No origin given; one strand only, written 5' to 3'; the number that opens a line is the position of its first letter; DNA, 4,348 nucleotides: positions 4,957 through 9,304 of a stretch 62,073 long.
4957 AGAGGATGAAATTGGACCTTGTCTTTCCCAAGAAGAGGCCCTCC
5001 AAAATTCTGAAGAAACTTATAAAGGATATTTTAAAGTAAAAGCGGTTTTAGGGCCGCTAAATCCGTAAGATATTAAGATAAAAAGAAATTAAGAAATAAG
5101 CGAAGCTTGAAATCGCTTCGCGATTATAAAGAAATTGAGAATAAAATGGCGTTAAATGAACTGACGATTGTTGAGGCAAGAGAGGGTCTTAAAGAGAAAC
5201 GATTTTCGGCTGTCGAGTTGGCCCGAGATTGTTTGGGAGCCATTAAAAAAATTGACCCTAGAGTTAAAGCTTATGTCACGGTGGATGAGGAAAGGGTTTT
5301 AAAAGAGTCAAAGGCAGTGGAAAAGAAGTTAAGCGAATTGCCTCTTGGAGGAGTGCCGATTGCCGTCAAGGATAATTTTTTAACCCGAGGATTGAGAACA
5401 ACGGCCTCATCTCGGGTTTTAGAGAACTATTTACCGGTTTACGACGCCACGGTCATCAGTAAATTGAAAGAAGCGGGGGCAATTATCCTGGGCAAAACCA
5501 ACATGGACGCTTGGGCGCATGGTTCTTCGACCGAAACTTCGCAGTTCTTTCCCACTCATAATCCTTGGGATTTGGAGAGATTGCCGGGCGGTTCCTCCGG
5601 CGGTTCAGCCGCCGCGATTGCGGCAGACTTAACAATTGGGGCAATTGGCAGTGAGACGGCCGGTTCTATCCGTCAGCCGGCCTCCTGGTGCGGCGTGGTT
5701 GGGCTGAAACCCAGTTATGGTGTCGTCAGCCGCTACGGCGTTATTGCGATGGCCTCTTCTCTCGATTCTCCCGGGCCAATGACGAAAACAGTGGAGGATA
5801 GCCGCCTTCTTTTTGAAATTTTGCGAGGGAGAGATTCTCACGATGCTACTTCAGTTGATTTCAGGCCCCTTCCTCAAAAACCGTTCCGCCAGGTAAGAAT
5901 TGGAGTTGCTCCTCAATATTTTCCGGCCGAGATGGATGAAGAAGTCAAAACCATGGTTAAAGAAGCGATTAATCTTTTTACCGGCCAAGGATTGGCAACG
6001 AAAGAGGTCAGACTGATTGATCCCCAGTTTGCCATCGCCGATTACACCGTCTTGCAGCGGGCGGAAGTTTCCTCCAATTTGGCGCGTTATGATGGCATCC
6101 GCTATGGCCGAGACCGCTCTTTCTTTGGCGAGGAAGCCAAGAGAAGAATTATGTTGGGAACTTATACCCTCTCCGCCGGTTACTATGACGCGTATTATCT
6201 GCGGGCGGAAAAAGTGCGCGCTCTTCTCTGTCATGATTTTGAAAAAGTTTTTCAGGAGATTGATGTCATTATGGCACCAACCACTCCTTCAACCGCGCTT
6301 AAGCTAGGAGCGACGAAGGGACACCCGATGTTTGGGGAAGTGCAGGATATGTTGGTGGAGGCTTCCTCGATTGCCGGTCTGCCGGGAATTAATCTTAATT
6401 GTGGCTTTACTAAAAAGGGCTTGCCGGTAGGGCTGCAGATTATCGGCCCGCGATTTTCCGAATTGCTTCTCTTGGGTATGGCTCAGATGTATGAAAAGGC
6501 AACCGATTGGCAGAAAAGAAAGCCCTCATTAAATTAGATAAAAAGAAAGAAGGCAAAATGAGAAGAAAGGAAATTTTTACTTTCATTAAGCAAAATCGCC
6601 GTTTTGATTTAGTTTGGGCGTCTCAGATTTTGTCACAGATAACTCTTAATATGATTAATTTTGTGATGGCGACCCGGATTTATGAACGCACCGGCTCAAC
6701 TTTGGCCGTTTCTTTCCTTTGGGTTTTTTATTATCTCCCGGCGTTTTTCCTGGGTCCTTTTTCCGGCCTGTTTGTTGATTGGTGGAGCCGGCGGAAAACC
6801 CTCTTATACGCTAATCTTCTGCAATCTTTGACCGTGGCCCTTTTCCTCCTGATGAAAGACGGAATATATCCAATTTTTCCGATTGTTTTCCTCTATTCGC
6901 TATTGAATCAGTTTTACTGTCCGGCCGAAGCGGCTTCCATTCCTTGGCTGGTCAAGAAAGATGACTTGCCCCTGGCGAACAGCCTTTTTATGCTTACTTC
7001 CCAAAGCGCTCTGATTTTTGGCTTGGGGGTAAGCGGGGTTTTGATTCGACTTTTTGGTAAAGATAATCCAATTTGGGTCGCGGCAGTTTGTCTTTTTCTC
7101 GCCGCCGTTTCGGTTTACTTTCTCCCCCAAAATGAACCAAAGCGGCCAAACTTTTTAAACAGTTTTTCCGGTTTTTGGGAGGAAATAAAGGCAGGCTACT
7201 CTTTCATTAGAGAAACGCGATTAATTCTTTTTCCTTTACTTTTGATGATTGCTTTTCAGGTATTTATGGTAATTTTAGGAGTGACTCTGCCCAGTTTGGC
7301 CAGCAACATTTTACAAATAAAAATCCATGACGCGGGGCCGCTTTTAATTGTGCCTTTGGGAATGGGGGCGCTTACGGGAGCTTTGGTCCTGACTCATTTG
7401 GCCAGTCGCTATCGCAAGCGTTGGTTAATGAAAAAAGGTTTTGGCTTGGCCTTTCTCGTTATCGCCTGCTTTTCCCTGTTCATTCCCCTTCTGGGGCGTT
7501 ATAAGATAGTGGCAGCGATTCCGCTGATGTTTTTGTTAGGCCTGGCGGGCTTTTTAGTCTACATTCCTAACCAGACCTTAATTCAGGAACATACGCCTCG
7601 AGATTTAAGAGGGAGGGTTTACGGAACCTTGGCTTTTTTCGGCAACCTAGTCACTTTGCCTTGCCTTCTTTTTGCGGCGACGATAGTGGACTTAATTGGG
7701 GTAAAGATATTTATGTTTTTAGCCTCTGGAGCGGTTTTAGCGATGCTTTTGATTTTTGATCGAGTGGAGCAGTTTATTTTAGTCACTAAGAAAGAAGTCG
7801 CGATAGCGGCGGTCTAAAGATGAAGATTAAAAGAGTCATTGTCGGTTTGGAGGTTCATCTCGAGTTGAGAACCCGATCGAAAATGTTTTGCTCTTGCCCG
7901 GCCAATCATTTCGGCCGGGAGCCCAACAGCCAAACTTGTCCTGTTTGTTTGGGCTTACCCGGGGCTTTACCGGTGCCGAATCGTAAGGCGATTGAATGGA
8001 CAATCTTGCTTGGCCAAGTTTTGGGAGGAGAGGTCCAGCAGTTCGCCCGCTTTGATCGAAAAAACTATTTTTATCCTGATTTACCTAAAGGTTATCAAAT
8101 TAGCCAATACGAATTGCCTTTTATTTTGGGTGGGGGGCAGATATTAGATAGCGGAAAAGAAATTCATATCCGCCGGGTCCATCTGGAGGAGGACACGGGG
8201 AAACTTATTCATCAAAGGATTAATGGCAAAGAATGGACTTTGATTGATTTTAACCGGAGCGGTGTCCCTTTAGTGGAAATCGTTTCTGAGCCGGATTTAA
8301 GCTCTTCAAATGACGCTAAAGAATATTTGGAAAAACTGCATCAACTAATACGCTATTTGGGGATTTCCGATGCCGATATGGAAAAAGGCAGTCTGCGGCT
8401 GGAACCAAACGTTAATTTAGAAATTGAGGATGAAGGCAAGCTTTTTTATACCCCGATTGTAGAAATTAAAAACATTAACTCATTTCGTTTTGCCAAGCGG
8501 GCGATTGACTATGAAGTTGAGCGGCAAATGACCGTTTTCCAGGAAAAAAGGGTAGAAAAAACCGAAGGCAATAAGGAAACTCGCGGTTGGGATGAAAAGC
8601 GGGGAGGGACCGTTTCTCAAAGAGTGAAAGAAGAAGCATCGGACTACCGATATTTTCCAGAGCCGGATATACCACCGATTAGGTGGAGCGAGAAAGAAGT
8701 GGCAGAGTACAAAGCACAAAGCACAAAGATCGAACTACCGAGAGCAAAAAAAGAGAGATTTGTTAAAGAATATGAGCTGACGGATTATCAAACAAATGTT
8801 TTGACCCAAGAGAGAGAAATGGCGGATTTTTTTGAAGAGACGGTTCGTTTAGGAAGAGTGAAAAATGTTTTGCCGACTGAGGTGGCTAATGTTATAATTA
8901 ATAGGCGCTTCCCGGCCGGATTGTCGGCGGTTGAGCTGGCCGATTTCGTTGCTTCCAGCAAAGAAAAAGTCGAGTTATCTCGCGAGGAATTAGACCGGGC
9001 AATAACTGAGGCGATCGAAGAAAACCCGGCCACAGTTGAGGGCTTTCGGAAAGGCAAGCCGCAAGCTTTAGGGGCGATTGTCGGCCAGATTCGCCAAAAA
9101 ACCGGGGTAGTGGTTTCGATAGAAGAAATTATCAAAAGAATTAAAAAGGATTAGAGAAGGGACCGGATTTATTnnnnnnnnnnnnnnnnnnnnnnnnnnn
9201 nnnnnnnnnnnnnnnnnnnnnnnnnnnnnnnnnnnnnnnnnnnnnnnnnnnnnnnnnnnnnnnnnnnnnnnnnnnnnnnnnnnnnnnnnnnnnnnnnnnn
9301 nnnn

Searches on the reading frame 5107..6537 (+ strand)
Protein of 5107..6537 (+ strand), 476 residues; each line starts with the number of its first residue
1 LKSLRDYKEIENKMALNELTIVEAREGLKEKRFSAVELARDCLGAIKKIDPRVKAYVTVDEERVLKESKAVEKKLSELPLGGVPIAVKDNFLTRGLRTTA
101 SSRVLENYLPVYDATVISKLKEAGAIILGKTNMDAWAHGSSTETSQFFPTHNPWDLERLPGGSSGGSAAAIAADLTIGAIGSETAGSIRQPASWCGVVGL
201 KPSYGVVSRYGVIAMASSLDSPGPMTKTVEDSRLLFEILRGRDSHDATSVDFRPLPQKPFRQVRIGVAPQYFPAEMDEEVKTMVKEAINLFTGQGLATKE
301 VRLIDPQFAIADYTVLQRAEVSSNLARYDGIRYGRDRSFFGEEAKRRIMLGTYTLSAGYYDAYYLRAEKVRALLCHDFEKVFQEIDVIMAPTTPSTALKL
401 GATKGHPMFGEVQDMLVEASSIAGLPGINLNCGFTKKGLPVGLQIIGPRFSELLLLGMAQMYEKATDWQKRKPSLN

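Call 44: search_protein_families(library=pfam, proteins=[window:5107-6537:+], max_evalue=0.001)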
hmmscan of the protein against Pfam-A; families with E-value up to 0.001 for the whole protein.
window:5107-6537:+ (476 aa): 1 family
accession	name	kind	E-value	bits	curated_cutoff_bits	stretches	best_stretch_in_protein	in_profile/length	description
PF01425.27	Amidase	-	1.1e-127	427.2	27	1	37-456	1-445/445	Amidase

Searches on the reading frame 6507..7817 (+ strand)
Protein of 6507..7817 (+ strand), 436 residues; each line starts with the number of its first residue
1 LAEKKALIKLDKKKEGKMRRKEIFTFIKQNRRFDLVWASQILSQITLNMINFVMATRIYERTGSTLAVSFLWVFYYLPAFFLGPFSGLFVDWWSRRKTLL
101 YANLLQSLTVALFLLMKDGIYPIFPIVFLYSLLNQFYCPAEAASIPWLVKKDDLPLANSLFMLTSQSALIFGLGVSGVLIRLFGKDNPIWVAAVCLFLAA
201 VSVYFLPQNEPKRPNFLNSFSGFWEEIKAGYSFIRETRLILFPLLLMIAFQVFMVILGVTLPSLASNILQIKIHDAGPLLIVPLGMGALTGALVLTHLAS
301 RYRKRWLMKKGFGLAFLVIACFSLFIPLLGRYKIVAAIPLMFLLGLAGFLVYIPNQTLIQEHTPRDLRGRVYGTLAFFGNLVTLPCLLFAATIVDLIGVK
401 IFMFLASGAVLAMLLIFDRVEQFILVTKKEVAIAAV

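Call 44: search_protein_families(library=pfam, proteins=[window:6507-7817:+], max_evalue=0.001)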
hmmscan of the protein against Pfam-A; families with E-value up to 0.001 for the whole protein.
window:6507-7817:+ (436 aa): 2 families
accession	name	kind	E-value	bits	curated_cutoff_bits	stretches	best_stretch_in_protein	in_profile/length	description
PF07690.21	MFS_1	-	2.3e-32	112.7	33.4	1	37-382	2-342/347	Major Facilitator Superfamily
PF05977.19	MFS_3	-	1.7e-18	66.8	27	1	31-417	10-390/524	Transmembrane secretion effector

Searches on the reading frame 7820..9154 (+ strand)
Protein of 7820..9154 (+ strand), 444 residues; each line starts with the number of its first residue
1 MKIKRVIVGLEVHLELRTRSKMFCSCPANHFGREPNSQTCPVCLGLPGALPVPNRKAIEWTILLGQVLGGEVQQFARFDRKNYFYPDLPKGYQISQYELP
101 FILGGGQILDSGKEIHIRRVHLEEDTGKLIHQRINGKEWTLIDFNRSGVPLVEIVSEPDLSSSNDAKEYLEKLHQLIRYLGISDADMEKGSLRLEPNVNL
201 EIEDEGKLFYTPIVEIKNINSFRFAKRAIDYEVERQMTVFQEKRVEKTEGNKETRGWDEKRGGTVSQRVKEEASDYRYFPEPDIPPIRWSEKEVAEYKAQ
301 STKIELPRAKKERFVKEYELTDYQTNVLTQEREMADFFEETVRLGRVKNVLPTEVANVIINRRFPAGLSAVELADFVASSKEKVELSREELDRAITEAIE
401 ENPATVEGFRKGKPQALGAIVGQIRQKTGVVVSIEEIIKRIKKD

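Call 44: search_protein_families(library=pfam, proteins=[window:7820-9154:+], max_evalue=0.001)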
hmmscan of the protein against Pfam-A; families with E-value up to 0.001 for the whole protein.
window:7820-9154:+ (444 aa): 2 families
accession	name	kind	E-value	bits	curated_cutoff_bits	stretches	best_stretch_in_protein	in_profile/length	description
PF02934.20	GatB_N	-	2.2e-105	352.2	23.4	1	6-293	1-275/277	GatB/GatE catalytic domain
PF02637.23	GatB_Yqey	-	4.2e-08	33.6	27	1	387-429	89-132/148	GatB domain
